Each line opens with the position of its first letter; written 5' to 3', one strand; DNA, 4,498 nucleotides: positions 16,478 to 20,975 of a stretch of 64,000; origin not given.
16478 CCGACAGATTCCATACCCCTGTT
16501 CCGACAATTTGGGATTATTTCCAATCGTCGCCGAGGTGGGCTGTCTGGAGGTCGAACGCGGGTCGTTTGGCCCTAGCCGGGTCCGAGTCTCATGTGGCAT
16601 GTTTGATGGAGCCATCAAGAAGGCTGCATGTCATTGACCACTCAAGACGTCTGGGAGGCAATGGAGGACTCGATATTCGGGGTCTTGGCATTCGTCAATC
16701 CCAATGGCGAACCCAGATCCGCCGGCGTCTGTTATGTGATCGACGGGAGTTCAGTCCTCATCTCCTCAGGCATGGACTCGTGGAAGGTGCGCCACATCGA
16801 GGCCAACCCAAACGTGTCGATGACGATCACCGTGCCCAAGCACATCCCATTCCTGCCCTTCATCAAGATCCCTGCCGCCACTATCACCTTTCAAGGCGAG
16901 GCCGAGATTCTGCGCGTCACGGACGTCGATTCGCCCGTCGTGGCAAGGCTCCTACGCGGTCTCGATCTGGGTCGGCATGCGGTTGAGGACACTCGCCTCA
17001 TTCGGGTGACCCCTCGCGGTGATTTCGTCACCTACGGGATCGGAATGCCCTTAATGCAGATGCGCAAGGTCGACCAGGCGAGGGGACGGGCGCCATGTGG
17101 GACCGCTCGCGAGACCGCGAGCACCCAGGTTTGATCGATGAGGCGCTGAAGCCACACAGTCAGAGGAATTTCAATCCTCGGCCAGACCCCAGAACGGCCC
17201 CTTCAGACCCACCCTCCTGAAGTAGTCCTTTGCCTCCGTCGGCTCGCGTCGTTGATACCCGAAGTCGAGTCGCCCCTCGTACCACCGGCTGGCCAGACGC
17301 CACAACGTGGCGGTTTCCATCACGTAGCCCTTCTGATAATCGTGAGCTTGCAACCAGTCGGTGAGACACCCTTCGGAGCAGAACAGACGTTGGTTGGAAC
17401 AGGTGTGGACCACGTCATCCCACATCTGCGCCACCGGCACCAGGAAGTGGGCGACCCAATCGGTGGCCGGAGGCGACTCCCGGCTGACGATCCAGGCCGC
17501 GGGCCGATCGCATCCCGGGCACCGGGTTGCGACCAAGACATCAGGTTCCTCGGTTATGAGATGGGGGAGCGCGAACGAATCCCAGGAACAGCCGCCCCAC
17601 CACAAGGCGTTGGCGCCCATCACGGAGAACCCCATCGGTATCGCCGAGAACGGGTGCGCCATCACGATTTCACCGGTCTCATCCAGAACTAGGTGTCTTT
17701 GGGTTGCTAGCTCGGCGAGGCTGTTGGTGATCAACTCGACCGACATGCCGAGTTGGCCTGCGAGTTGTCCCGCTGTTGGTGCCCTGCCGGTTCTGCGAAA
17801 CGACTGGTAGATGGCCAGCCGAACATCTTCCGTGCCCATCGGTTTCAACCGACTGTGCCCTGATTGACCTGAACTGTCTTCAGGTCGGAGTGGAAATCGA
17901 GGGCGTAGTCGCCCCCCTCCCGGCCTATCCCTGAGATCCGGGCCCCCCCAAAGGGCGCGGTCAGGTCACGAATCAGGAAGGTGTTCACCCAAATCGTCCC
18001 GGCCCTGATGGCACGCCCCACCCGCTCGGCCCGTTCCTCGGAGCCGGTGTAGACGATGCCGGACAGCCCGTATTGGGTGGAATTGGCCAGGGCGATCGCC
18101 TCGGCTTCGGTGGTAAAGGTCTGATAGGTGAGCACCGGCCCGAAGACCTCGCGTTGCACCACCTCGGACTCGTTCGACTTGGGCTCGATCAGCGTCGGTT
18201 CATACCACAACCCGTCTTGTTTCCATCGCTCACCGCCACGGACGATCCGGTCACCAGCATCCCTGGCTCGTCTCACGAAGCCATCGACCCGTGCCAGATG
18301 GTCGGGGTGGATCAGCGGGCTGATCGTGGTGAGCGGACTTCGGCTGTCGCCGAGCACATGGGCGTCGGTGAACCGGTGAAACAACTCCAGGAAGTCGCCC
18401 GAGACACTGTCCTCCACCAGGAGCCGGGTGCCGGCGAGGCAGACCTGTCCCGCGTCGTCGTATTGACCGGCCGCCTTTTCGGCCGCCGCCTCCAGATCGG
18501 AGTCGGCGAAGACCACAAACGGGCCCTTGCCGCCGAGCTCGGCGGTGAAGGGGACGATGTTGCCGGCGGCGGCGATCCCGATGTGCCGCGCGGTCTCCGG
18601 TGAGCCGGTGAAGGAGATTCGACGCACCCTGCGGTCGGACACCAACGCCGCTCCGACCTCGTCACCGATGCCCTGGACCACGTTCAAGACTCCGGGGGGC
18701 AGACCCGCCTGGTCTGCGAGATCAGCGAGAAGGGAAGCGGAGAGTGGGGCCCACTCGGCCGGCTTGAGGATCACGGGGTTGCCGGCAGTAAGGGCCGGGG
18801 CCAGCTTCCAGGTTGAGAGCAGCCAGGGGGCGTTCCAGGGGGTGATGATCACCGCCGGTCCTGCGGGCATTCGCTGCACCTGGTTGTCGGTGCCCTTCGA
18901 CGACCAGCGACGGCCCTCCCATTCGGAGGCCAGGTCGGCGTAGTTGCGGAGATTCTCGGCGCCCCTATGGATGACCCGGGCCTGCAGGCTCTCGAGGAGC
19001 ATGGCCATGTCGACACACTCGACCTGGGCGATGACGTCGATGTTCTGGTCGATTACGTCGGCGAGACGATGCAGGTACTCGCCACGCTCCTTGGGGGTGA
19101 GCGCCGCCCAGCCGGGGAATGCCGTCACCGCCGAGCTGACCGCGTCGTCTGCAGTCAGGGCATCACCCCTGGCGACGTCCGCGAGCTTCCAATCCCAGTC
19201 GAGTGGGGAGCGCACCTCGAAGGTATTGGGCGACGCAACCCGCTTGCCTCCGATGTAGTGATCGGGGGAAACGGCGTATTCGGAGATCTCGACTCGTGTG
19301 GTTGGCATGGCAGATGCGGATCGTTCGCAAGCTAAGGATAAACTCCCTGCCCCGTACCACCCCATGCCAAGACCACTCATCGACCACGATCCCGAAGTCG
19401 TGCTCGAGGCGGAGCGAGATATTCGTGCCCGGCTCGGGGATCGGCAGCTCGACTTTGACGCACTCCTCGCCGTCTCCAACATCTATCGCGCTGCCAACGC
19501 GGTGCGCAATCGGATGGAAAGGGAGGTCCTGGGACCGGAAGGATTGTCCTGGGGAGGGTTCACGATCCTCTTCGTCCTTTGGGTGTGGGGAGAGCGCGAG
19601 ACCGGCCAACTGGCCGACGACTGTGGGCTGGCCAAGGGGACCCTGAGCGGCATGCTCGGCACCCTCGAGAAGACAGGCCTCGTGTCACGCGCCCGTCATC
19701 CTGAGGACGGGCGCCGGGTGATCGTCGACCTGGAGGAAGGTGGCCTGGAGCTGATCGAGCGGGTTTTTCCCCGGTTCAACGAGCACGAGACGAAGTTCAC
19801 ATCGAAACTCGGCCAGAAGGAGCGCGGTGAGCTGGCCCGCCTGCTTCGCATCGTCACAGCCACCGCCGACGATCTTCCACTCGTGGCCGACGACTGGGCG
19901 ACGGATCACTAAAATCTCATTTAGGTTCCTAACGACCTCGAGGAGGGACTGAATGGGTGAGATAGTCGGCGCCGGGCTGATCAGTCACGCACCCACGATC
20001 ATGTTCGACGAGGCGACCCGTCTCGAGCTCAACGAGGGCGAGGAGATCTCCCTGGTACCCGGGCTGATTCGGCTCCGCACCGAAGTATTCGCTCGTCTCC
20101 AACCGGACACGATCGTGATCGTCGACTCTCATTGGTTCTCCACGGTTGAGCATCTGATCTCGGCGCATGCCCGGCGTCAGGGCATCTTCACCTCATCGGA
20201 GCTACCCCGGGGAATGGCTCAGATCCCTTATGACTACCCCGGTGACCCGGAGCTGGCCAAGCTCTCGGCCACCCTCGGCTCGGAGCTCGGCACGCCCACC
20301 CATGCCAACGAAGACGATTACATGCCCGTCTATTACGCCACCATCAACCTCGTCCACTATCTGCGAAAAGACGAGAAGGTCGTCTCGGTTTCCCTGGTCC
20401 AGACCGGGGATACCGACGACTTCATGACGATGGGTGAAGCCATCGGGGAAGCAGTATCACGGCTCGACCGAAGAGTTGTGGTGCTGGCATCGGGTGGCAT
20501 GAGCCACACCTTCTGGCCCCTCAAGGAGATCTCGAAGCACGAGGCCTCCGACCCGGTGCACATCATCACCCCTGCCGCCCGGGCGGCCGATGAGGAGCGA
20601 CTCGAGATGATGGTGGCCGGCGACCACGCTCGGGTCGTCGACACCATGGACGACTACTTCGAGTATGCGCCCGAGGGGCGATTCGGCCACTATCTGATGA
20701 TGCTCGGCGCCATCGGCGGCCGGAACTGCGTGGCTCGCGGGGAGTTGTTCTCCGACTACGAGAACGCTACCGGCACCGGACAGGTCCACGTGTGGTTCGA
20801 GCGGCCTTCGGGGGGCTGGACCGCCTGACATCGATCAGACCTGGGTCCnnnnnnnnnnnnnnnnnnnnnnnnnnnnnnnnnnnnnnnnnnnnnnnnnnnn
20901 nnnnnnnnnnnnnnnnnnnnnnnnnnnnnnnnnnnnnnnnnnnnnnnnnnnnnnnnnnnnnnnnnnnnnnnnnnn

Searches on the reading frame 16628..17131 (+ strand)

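Call 75: search_protein_families(library=pfam, proteins=[window:16628-17131:+], max_evalue=0.0001)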
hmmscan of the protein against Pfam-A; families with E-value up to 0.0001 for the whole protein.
window:16628-17131:+ (168 aa): 1 family
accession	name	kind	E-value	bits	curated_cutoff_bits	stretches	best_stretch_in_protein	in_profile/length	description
PF01243.27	PNPOx_N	-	2.8e-11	44.3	28.1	1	10-129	7-113/120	Pyridoxamine 5'-phosphate oxidase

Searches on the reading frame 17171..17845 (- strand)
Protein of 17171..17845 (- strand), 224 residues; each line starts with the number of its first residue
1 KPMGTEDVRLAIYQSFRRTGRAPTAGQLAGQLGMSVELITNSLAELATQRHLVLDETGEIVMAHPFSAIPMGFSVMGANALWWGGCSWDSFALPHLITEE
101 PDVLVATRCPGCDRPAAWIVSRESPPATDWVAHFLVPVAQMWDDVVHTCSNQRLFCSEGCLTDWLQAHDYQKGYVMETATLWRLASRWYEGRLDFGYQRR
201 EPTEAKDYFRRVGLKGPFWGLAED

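Call 75: search_protein_families(library=pfam, proteins=[window:17171-17845:-], max_evalue=0.0001)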
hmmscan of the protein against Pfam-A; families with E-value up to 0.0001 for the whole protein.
window:17171-17845:- (224 aa): 1 family
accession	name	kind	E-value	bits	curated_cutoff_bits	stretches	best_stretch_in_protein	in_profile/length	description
PF03243.20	MerB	-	4.5e-19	69.1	27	1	66-190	1-126/126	Alkylmercury lyase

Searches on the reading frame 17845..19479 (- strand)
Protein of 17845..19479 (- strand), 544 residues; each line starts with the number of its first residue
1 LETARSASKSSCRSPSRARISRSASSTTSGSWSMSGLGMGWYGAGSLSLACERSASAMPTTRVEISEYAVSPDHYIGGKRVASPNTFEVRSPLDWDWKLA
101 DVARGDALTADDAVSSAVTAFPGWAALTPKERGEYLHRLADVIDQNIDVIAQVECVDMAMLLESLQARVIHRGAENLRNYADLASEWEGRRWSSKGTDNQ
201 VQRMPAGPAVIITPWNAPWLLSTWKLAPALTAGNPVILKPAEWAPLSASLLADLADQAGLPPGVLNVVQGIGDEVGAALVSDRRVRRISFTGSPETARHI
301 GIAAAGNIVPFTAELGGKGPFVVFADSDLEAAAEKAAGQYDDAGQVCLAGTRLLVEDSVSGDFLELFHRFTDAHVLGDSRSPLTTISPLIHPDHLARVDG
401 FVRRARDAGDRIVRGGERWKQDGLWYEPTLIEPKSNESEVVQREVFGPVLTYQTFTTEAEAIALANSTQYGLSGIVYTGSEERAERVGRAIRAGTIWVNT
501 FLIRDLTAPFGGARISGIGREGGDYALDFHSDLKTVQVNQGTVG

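Call 75: search_protein_families(library=pfam, proteins=[window:17845-19479:-], max_evalue=0.0001)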
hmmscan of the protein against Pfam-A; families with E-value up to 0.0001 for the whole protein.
window:17845-19479:- (544 aa): 1 family
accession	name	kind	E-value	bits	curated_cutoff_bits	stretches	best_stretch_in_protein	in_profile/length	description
PF00171.27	Aldedh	-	2.5e-135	452.1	23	1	85-536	7-461/461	Aldehyde dehydrogenase family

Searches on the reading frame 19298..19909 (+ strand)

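Call 9: search_protein_families(library=pfam, proteins=[window:19298-19909:+], max_evalue=0.1)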
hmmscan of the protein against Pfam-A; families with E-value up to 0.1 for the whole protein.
window:19298-19909:+ (204 aa): 8 families
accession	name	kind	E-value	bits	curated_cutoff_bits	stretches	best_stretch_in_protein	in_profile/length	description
PF01047.28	MarR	-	1.2e-11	44.7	24.6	1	83-141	1-59/59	MarR family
PF22381.2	Staph_reg_Sar_Rot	-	2.3e-07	31.3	27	1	82-155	11-84/85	Transcriptional regulator SarA/Rot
PF12802.13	MarR_2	-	8.2e-07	29.5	27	1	103-140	24-61/61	MarR family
PF09339.16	HTH_IclR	-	0.00023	21.3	22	1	104-131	23-50/52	IclR helix-turn-helix domain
PF01638.23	HxlR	-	0.00093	19.5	20.8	1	89-154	9-74/91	HxlR-like helix-turn-helix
PF13463.12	HTH_27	-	0.0039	17.9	22.2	1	105-148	24-67/68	Winged helix DNA-binding domain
PF01022.26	HTH_5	-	0.018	15.4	22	1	98-130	14-46/47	Bacterial regulatory protein, arsR family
PF13545.12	HTH_Crp_2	-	0.032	14.6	27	1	104-133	27-56/70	Crp-like helix-turn-helix domain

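Call 10: search_protein_families(library=ncbifam, proteins=[window:19298-19909:+], max_evalue=0.1)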
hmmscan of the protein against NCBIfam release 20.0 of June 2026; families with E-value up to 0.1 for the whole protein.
window:19298-19909:+ (204 aa): 18 families
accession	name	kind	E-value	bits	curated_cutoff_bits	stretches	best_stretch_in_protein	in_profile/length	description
TIGR02337.1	HpaR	equivalog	1.4e-13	50.8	121.2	1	75-184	18-127/130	homoprotocatechuate degradation operon regulator HpaR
NF052638.1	TransRegOhrRVib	equivalog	2.4e-09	37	200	1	61-157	14-109/141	transcriptional regulator OhrR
NF052438.1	TransRegRv0880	equivalog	1.6e-08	34.5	220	1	98-190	47-139/143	Rv0880 family HTH-type transcriptional regulator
NF045593.1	bilirub_TF_BilQ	equivalog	2.6e-08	33.7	125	1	103-188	48-133/135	bilirubin utilization transcriptional regulator BilQ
TIGR04472.1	reg_rSAM_mob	hypoth_equivalog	7.7e-07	29.2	240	1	89-150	35-96/141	radical SAM mobile pair system MarR family transcriptional regulator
NF053777.1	Saro0803TransReg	equivalog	1.3e-06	28.2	200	1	104-185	56-137/140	Saro_0803 family transcriptional regulator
NF041230.1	BagL_FevM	exception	9.3e-06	25.7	230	1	86-186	41-141/145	MarR family transcriptional regulator BagL/FevM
NF053755.1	MsvR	equivalog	5.9e-05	22.9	220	1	90-171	18-97/236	transcriptional factor MsvR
NF008565.1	PRK11512.1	equivalog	0.00015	21.8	240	1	53-185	8-141/144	multiple antibiotic resistance transcriptional regulator MarR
NF033788.1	HTH_metalloreg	subfamily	0.00021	21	55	1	90-150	16-73/77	metalloregulator ArsR/SmtB family transcription factor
NF050133.1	TransRegFabT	equivalog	0.00038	20.8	200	1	101-184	45-128/138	fatty acid biosynthesis transcriptional regulator FabT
NF008122.0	PRK10870.1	equivalog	0.0011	18.7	157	1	122-192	94-164/176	transcriptional repressor MprA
NF041413.1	ArsR_Rv2640c_fam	equivalog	0.0087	16.4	155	1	98-134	57-93/118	Rv2640c family ArsR-like transcriptional regulator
TIGR01889.1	Staph_reg_Sar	paralog_domain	0.0092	16.3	62.6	1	106-162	50-106/109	staphylococcal accessory regulator family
NF040939.2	trans_reg_lrs14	equivalog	0.022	14.8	90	1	85-136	21-73/103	Lrs14 family HTH-type transcriptional regulator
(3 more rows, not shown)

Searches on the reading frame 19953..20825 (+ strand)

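Call 9: search_protein_families(library=pfam, proteins=[window:19953-20825:+], max_evalue=0.1)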
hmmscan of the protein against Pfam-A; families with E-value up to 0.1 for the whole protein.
window:19953-20825:+ (291 aa): 1 family
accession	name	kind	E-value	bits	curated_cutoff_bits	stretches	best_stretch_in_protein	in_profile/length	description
PF02900.23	LigB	-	1.1e-27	97.2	26.3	1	9-282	4-268/269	Catalytic LigB subunit of aromatic ring-opening dioxygenase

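Call 10: search_protein_families(library=ncbifam, proteins=[window:19953-20825:+], max_evalue=0.1)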
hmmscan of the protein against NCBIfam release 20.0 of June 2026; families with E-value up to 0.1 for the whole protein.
window:19953-20825:+ (291 aa): 9 families
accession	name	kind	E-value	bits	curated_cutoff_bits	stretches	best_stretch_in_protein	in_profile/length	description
TIGR02298.1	HpaD_Fe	equivalog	6.4e-42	143.9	315.95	1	1-283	3-283/284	3,4-dihydroxyphenylacetate 2,3-dioxygenase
NF009910.0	PRK13370.1-4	equivalog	8.4e-07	28.4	291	1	158-205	152-198/312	3-carboxyethylcatechol 2,3-dioxygenase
NF007914.1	PRK10628.1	equivalog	5e-06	26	233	1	50-255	38-234/262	4,5-DOPA-extradiol-dioxygenase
NF009908.0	PRK13370.1-2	equivalog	5.5e-06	26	467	1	159-196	153-189/314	3-carboxyethylcatechol 2,3-dioxygenase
NF009909.0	PRK13370.1-3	subfamily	1.1e-05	25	286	1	158-206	150-199/286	3-carboxyethylcatechol 2,3-dioxygenase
NF009907.0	PRK13370.1-1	equivalog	0.00013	21.1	549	1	159-199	153-192/314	3-carboxyethylcatechol 2,3-dioxygenase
TIGR04336.1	AmmeMemoSam_B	hypoth_equivalog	0.0024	17.2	26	1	133-232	135-216/270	AmmeMemoRadiSam system protein B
NF009901.0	PRK13364.1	subfamily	0.0027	16.9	290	1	157-186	162-193/279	class III extradiol dioxygenase family protein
NF001987.0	PRK00782.1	equivalog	0.004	16.4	295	1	133-186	129-182/267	MEMO1 family protein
